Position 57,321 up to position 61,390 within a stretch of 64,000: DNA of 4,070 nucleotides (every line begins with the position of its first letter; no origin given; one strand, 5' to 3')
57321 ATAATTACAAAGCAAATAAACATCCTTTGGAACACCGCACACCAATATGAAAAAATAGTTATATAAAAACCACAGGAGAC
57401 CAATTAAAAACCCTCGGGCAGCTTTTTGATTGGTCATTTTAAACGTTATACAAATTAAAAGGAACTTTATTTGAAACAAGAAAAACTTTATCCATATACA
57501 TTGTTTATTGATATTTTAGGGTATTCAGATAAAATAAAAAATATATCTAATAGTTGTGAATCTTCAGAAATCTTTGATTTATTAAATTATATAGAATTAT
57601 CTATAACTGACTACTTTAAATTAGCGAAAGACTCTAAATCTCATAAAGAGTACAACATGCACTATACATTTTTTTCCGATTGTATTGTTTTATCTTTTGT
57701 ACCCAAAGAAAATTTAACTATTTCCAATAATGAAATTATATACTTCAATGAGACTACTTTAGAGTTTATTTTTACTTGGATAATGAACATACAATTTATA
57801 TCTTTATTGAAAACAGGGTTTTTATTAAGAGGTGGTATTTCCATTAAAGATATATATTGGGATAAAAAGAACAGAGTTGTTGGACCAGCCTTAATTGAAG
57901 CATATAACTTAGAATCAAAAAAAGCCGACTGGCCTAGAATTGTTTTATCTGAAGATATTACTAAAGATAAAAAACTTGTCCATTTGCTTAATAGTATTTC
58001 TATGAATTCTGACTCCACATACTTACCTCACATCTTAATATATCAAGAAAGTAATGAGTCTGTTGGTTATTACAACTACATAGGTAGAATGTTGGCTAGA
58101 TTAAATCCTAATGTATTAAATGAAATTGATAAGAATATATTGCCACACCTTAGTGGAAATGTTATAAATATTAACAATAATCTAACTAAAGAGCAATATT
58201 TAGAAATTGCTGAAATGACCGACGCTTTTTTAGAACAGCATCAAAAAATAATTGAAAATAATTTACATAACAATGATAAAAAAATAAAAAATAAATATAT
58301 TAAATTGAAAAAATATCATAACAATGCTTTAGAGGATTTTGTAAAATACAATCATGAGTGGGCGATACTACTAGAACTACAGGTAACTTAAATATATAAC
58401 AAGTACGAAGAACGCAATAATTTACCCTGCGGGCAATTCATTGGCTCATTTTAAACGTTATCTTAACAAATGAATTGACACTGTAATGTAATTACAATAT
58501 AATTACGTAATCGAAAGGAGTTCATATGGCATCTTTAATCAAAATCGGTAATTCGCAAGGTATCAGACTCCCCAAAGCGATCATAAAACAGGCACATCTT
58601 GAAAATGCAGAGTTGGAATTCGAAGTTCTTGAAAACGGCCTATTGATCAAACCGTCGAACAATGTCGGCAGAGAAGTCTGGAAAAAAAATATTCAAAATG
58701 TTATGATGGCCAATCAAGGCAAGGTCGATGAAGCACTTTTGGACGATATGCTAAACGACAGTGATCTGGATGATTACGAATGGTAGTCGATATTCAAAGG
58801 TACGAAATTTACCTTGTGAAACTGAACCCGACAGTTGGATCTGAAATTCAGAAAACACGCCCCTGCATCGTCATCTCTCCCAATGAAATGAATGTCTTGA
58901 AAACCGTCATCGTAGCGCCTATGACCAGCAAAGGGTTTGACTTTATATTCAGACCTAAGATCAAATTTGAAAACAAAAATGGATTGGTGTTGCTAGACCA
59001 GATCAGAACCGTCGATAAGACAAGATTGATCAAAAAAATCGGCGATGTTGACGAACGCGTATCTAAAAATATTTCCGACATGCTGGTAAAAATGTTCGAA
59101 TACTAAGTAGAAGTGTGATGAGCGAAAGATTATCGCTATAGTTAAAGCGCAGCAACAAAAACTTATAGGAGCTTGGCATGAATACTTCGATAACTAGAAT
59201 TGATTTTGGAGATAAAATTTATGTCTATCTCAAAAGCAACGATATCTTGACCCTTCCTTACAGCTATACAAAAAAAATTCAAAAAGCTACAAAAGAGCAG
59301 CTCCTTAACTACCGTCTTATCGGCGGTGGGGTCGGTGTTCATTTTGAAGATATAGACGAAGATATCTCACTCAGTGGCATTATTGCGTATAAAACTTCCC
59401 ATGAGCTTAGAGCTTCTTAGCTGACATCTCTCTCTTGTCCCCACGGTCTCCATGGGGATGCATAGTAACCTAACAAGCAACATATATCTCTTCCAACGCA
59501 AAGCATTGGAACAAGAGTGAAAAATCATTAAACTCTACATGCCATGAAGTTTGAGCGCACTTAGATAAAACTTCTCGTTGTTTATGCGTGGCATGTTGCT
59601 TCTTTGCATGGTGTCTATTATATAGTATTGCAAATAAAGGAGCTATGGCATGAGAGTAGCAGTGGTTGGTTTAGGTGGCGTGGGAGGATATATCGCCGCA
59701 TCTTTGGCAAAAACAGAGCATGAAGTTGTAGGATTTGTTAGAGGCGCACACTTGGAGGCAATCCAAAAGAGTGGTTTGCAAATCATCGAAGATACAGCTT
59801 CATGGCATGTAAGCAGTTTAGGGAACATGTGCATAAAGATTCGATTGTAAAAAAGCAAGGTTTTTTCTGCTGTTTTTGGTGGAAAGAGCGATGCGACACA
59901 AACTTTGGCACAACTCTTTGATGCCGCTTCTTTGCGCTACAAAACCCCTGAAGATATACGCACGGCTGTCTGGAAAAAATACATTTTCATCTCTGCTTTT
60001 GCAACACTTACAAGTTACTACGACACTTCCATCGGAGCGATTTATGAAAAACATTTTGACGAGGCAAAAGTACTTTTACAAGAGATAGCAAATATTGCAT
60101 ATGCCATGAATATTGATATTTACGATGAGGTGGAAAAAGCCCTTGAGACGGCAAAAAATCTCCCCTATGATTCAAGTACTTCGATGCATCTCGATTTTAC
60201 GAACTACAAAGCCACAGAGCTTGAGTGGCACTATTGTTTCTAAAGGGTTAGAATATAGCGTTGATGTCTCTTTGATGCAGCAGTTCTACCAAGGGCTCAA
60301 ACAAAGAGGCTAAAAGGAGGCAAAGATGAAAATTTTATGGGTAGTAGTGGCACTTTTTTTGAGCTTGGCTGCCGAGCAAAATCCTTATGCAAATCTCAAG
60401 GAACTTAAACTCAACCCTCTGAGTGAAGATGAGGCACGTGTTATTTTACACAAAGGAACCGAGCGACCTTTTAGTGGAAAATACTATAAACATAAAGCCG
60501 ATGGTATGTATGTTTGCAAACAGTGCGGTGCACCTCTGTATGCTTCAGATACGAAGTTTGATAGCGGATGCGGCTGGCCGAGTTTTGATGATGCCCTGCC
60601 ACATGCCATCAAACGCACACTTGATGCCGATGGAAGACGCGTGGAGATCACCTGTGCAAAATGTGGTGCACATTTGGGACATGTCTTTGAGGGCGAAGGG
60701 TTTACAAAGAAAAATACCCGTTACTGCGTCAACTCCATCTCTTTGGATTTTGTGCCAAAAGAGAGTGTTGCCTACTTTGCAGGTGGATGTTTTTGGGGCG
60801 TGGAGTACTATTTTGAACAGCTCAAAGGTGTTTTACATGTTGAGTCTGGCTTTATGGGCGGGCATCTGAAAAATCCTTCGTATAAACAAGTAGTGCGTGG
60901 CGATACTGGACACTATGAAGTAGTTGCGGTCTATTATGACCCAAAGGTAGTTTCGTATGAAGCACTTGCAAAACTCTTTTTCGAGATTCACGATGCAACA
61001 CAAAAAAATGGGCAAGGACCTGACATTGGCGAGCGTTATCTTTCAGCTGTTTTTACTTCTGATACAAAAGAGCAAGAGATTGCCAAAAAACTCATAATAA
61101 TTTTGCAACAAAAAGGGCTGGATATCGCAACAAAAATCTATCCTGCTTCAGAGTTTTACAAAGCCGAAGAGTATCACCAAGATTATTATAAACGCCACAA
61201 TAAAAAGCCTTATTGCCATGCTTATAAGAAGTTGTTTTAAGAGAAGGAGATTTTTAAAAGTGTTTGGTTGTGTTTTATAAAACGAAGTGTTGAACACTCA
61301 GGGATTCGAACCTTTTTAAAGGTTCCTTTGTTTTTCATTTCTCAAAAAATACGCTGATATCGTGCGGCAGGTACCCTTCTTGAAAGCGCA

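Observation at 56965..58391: Cyclase-homology-like protein with a helical C-terminal extension next to a small 4-TM protein: candidate nucleotide-signalling conflict module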

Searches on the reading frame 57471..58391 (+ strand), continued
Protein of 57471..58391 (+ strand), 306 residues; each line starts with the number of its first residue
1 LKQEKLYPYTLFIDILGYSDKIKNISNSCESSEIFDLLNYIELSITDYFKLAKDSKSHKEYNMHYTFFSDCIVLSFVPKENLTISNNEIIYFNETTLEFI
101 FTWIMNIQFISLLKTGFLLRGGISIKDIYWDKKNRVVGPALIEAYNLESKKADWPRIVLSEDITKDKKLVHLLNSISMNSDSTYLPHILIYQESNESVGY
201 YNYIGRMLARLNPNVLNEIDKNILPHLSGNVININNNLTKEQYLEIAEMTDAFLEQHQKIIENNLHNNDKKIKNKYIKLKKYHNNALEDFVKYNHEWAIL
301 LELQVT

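Call 98: get_annotated_region(hit=H4, flank=3000)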
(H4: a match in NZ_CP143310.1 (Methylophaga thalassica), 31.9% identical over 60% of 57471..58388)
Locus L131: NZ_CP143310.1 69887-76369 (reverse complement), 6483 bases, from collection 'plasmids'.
description: Methylophaga thalassica strain IOM01 plasmid unnamed, complete sequence
organism: Methylophaga thalassica (NCBI taxid 40223)
taxonomy: Bacteria; Pseudomonadota; Gammaproteobacteria; Thiotrichales; Piscirickettsiaceae; Methylophaga; Methylophaga thalassica
host: -; source: cell culture,A deep sea sediment sample from the Central Indian Ridge; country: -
typing (MOB-suite, as given by PLSDB): non-mobilizable
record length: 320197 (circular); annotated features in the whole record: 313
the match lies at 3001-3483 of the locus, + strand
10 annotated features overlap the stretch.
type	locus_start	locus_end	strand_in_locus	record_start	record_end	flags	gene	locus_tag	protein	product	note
CDS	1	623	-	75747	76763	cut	-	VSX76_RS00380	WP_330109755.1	AAA family ATPase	-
CDS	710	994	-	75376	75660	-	-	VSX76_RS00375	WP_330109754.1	hypothetical protein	-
CDS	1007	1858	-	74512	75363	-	-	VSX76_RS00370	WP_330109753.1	PD-(D/E)XK nuclease family protein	-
CDS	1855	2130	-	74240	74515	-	-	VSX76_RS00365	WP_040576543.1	hypothetical protein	-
CDS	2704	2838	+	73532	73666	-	-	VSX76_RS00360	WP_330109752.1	hypothetical protein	-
CDS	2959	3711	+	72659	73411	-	-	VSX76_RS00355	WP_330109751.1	hypothetical protein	-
CDS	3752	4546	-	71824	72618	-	-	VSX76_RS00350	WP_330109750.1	hypothetical protein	-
CDS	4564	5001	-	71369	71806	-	ssb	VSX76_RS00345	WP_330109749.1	single-stranded DNA-binding protein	GO:0006310 - DNA recombination [Evidence IEA]; GO:0006281 - DNA repair [Evidence IEA]; GO:0006260 - DNA replication ...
CDS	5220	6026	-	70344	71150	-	-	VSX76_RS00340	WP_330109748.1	hypothetical protein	-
CDS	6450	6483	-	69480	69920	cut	-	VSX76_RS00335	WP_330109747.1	hypothetical protein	-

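Call 105: search_protein_families(library=phrogs, proteins=[window:57471-58388:+, L049:3581-4522:+, P0021, P0031], max_evalue=0.001)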
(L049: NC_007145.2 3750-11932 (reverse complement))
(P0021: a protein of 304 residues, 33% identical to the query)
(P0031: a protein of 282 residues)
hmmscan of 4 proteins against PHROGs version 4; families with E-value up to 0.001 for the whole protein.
window:57471-58388:+ (306 aa): 2 families
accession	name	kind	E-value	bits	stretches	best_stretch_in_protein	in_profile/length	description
phrog_23933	-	unknown function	4.6e-18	66.5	1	9-238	7-204/240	-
phrog_21097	-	unknown function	1e-06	29.3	1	12-163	55-201/314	-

L049:3581-4522:+ (314 aa): 2 families
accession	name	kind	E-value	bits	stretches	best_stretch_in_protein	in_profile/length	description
phrog_21097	-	unknown function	9.8e-228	755.3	1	1-314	1-314/314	-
phrog_23933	-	unknown function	8.9e-22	78.6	1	47-242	2-172/240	-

P0021 (304 aa): 2 families
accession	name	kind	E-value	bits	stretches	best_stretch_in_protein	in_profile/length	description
phrog_23933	-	unknown function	4.7e-31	109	2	79-261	50-221/240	-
phrog_21097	-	unknown function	2.2e-20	74.2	1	11-167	44-203/314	-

P0031 (282 aa): 2 families
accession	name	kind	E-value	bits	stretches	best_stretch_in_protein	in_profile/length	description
phrog_23933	-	unknown function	7.2e-28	98.5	1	21-256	3-222/240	-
phrog_21097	-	unknown function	3.2e-10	40.8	1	18-209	45-241/314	-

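Call 106: search_solved_structures(query=P0088, max_evalue=10, show_alignments=3)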
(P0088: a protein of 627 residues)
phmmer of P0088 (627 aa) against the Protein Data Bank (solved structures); distinct sequences matched with E-value up to 10: 124 (the best 60 are shown).
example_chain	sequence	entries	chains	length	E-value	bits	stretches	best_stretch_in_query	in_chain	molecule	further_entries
9qhb_A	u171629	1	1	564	5.8e-41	144.1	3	274-597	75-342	Engineered tetratricopeptide repeat protein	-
7ai4_A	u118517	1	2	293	2.9e-38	135.2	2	339-514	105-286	Isoform C of Kinesin light chain 1,Isoform C of Kinesin light chain 1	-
3nf1_A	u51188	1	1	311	2.1e-37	132.3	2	339-469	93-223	Kinesin light chain 1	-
6fv0_A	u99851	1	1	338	3.2e-37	131.7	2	339-469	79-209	Kinesin light chain 1,Torsin-1A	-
6fuz_A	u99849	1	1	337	3.2e-37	131.7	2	339-469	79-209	Kinesin light chain 1,Kinesin light chain 1,C-Jun-amino-terminal kinase-interacting protei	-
6swu_A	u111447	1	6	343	3.4e-37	131.6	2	339-469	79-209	Kinesin light chain 1,Kinesin light chain 1,TPR domain of kinesin light chain 1 in complex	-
5oj8_A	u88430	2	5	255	1.4e-36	129.6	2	339-469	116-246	Kinesin light chain 1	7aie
9pmb_C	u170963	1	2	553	2.8e-35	125.3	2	339-469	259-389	Kinesin light chain 1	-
6ejn_A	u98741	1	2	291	4e-35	124.8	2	339-469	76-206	Kinesin light chain 2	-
6f9i_A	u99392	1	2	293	4.1e-35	124.7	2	339-469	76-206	Kinesin light chain 2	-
5ojf_A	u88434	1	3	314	5e-35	124.5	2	340-469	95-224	Kinesin light chain 2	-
5fjy_A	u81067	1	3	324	6.5e-35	124.1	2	340-469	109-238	KINESIN LIGHT CHAIN 2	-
3zfw_A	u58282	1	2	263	1.1e-33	120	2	339-469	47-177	KINESIN LIGHT CHAIN 2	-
3ceq_A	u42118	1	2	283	3e-31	112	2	339-470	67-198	Kinesin light chain 2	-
3edt_B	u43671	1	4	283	4.3e-30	108.2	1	338-519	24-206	Kinesin light chain 2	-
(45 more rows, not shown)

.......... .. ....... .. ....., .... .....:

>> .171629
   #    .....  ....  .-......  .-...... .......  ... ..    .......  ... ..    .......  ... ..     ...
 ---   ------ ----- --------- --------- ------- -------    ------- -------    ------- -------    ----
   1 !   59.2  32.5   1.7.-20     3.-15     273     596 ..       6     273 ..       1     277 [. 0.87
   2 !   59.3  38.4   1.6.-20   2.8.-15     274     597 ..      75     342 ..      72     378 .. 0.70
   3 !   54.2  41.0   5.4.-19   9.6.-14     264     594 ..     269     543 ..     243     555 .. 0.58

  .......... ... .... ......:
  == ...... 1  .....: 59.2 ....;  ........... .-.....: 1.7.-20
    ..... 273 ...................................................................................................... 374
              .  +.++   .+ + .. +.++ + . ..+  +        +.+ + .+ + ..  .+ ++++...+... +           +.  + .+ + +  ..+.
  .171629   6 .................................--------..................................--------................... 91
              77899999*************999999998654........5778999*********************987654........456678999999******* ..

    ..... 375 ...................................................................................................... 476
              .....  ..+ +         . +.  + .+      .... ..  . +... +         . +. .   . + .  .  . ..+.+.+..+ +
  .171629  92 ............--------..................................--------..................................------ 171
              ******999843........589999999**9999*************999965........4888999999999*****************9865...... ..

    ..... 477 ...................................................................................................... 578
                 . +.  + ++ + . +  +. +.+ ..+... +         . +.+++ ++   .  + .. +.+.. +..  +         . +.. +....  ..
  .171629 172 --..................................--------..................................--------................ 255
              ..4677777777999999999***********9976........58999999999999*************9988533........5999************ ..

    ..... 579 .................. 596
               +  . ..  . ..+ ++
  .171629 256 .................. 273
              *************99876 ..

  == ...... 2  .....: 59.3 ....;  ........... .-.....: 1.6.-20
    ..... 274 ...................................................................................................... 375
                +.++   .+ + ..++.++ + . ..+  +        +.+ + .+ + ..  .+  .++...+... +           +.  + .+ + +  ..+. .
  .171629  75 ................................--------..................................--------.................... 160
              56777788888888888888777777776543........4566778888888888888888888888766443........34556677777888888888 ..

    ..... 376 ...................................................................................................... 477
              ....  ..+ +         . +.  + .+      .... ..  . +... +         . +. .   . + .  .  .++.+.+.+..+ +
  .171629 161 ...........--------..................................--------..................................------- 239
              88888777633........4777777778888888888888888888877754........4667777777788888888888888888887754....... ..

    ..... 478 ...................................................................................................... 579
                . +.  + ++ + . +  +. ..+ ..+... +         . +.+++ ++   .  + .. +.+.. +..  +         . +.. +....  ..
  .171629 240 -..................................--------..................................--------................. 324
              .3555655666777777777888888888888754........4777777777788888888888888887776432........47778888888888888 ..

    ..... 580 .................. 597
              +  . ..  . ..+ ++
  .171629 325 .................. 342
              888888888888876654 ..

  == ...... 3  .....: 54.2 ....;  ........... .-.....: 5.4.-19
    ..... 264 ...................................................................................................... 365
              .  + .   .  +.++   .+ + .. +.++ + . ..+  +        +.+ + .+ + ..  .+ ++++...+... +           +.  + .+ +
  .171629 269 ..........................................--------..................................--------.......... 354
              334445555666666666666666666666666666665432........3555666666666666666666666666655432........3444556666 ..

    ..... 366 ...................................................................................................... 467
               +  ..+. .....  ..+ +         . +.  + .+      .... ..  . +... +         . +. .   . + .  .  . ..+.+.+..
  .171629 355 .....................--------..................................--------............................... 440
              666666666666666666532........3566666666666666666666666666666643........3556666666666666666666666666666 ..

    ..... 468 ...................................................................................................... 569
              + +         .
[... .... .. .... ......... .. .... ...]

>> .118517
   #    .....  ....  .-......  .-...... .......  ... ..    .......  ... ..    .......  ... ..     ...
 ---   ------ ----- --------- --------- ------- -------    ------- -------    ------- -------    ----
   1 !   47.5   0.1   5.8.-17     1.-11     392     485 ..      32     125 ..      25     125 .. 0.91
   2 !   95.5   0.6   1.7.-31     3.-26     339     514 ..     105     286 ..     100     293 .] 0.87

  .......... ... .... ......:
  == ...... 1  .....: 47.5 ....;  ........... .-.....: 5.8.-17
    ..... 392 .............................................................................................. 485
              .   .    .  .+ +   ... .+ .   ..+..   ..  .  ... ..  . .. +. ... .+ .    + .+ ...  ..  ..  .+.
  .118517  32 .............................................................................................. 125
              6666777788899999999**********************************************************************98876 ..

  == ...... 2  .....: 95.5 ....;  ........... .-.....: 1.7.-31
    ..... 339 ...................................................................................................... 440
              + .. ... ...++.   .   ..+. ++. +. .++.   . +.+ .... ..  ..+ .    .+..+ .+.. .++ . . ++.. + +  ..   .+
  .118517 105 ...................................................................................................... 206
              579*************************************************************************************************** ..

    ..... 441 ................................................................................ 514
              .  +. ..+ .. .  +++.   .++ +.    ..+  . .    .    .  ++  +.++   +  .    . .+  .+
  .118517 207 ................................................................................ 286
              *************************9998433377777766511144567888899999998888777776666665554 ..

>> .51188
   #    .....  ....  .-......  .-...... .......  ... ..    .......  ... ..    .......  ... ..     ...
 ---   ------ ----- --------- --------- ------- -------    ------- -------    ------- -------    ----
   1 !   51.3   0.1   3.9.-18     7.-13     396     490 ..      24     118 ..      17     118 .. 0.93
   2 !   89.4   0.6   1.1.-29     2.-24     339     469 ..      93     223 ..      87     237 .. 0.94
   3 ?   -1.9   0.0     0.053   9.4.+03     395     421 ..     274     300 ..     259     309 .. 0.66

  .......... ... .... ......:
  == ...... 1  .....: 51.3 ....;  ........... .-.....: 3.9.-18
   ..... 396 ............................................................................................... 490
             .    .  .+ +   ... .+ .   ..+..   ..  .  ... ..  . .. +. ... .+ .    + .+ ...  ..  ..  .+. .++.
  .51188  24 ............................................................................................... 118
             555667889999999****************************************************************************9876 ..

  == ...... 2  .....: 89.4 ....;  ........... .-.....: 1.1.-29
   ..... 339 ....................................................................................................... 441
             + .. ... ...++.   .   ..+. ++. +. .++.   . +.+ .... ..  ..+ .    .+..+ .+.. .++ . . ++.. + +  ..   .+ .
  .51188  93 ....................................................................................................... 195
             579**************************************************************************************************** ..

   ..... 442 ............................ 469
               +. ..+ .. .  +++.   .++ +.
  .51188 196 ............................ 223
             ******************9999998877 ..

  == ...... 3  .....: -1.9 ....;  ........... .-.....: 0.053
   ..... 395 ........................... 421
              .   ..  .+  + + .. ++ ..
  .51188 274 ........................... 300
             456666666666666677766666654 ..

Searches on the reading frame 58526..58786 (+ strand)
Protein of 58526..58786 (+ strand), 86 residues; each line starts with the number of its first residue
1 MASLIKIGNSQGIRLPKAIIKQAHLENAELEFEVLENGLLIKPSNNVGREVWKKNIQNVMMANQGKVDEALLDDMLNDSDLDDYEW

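Call 3: search_protein_families(library=pfam, proteins=[window:58526-58786:+], max_evalue=1)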
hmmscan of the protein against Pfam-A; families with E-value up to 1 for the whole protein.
window:58526-58786:+ (86 aa): 1 family
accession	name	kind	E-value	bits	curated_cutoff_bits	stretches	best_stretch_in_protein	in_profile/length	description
PF04014.23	MazE_antitoxin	-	2.3e-09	37.5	24.7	1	6-45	3-44/48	Antidote-toxin recognition MazE, bacterial antitoxin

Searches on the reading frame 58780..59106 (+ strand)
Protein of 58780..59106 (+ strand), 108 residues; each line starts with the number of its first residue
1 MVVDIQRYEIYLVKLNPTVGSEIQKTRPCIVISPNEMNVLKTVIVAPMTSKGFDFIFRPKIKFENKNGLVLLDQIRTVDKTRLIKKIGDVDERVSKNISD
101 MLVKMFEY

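Call 3: search_protein_families(library=pfam, proteins=[window:58780-59106:+], max_evalue=1)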
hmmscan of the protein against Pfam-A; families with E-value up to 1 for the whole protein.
window:58780-59106:+ (108 aa): 2 families
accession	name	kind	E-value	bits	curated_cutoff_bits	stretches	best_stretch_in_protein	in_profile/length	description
PF02452.23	PemK_toxin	-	4.8e-29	101.2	23.1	1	7-106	2-109/109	PemK-like, MazF-like toxin of type II toxin-antitoxin system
PF01845.23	CcdB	-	0.068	13.9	28.6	1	28-96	17-90/101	CcdB protein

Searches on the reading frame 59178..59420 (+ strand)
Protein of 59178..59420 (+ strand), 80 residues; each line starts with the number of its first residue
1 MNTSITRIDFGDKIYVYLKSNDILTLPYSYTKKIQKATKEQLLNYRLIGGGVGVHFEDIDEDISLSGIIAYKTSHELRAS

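Call 3: search_protein_families(library=pfam, proteins=[window:59178-59420:+], max_evalue=1)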
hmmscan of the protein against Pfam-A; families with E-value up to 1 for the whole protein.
window:59178-59420:+ (80 aa): 4 families
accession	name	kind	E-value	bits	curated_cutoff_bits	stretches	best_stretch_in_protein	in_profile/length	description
PF10387.14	DUF2442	-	8.6e-14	52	23.9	1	9-73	5-71/72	Protein of unknown function (DUF2442)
PF18640.6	LepB_N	-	0.0056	16.8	25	1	4-50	48-98/183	LepB N-terminal domain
PF08004.16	DUF1699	-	0.075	13.2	33.4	1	23-69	45-93/130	Protein of unknown function (DUF1699)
PF23357.1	DUF7088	-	0.14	12.8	27.8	1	13-62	23-68/105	Domain of unknown function (DUF7088)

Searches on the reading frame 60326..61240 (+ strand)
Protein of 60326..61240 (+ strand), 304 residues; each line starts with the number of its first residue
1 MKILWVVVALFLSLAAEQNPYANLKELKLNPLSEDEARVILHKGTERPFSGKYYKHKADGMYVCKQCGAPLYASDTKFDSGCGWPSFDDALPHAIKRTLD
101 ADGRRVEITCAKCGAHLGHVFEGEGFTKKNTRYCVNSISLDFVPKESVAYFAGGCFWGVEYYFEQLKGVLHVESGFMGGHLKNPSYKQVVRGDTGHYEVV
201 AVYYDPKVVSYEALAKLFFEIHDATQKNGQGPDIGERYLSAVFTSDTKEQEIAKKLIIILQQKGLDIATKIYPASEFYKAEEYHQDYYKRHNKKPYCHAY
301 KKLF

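Call 87: find_encoding_contigs(protein=window:60326-61240:+, flank=2000, max_places=3)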
Protein window:60326-61240:+ (304 aa): no gene with exactly this product is on record in the collection.
